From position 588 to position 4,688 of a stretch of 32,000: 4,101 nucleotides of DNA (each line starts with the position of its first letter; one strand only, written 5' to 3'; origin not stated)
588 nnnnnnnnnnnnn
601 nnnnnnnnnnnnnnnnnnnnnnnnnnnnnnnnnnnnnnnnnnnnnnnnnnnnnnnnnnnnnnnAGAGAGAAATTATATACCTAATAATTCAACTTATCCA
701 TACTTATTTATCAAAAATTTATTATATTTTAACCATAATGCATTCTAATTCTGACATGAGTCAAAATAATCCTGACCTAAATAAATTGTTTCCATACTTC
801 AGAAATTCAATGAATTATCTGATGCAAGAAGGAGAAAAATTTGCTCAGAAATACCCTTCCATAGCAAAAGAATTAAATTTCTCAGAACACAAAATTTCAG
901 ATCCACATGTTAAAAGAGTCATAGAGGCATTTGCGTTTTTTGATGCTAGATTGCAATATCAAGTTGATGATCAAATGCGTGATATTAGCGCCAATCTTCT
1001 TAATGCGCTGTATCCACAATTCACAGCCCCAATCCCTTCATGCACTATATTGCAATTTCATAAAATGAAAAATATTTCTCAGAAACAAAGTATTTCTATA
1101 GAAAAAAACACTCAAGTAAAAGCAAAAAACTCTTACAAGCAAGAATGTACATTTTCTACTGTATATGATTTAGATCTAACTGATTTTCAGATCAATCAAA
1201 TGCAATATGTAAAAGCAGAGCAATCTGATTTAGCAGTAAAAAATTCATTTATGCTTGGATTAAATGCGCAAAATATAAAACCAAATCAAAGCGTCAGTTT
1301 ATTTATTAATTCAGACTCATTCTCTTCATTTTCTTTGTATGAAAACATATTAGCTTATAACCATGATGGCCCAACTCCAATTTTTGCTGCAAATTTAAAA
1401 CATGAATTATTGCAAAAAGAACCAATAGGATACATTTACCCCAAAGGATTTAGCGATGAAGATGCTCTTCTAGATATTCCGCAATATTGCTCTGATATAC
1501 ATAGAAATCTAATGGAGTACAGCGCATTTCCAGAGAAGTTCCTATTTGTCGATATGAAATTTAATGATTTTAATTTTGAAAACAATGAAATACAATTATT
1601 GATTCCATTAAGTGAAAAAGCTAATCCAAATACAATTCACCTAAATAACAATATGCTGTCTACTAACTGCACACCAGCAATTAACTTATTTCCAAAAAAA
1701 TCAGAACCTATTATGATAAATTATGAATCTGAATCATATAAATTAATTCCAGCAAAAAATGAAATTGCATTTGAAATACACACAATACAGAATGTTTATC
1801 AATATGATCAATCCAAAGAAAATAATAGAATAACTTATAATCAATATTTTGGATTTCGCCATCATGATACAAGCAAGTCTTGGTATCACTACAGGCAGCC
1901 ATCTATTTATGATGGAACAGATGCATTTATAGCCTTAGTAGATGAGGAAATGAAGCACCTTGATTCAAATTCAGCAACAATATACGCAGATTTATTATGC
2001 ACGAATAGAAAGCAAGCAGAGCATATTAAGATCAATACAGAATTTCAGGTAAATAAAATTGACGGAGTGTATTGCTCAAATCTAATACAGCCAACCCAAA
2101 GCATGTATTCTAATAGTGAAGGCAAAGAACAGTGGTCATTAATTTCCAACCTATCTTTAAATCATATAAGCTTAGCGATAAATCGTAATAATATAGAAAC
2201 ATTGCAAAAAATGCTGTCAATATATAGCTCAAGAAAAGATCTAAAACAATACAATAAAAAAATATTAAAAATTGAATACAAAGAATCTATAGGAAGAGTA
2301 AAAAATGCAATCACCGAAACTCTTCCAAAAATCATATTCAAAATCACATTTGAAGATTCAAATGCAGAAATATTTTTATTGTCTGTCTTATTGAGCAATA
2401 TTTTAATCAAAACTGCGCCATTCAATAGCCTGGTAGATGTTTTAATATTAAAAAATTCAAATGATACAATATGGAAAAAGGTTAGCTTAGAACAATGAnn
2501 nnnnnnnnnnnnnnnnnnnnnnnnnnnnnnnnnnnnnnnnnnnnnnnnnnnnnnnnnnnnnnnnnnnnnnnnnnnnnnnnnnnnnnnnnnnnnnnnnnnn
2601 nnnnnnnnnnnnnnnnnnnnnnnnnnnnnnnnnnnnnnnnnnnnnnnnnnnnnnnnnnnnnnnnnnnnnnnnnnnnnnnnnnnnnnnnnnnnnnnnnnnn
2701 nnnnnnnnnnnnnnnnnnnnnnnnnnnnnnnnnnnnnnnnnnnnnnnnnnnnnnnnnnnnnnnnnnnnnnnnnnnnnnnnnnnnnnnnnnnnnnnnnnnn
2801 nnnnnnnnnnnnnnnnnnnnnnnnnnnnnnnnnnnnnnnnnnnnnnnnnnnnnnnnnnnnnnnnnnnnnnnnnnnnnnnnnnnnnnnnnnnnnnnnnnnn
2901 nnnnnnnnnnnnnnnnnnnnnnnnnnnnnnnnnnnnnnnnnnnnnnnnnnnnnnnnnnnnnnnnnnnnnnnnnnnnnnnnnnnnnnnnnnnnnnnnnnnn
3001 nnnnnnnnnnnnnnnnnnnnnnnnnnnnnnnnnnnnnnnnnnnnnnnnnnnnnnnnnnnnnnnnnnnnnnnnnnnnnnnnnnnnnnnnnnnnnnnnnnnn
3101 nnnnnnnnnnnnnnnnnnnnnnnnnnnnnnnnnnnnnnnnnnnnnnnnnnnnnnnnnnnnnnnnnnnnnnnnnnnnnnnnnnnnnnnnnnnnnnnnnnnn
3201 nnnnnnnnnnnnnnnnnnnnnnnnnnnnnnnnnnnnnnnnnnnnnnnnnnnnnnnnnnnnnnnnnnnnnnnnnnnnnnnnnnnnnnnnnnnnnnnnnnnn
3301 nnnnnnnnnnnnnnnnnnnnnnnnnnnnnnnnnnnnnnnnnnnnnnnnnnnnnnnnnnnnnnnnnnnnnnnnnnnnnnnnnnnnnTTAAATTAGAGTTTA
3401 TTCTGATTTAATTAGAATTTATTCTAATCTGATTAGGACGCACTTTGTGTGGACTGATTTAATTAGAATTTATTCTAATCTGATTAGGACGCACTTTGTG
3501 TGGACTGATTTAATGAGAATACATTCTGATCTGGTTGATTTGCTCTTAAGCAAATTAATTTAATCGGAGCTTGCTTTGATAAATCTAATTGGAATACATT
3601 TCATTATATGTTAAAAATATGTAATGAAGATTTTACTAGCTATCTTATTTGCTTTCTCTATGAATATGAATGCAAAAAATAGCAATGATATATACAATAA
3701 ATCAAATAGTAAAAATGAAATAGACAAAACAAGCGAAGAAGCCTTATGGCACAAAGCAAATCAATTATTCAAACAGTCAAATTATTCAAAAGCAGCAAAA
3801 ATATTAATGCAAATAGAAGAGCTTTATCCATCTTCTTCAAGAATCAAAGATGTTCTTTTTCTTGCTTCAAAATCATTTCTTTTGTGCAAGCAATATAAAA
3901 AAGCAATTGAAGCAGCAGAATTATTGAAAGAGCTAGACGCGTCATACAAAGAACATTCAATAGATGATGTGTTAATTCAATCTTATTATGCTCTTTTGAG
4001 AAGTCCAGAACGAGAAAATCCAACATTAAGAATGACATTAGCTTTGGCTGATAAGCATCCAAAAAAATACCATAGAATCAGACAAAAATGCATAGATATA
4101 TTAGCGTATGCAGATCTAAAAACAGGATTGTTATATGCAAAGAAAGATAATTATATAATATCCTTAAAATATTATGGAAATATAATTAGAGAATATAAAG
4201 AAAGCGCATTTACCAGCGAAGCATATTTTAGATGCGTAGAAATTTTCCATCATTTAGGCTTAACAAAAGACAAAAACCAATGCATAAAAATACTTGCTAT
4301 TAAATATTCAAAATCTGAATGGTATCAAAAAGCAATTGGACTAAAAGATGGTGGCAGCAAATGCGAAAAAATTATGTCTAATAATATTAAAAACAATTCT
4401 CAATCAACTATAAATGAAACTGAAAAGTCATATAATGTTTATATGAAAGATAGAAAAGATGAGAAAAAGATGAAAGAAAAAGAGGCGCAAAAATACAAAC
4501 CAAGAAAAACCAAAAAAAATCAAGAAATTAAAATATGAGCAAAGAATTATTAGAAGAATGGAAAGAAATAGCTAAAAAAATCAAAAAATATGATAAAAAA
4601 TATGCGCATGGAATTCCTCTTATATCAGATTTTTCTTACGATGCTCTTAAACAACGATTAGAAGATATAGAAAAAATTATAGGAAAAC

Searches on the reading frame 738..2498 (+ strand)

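Call 49: search_protein_families(library=pfam, proteins=[window:738-2498:+], max_evalue=0.01)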
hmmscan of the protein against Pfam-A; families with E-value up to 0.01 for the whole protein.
window:738-2498:+ (586 aa): 2 families
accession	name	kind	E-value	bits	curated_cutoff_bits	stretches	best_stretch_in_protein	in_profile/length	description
PF05947.17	T6SS_TssF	-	3.7e-105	353.2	25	1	15-577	3-596/608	Type VI secretion system, TssF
PF25244.1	PML_C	-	0.008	16.8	27.1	0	470-511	25-67/75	PML, C-terminal domain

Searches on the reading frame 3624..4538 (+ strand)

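Call 49: search_protein_families(library=pfam, proteins=[window:3624-4538:+], max_evalue=0.01)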
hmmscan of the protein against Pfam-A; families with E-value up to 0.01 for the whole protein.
window:3624-4538:+ (304 aa): 4 families
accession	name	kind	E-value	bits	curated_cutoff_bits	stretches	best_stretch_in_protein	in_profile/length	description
PF13525.12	YfiO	-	2.4e-10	40.9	25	1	37-219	4-199/203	Outer membrane lipoprotein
PF12895.13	ANAPC3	-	1.7e-05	25.5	27.2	1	35-98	21-79/82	Anaphase-promoting complex, cyclosome, subunit 3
PF13174.12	TPR_6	-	7e-05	23.7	26.3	0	39-71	1-33/33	Tetratricopeptide repeat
PF07719.23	TPR_2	-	0.0092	16.5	27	0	39-70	2-33/34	Tetratricopeptide repeat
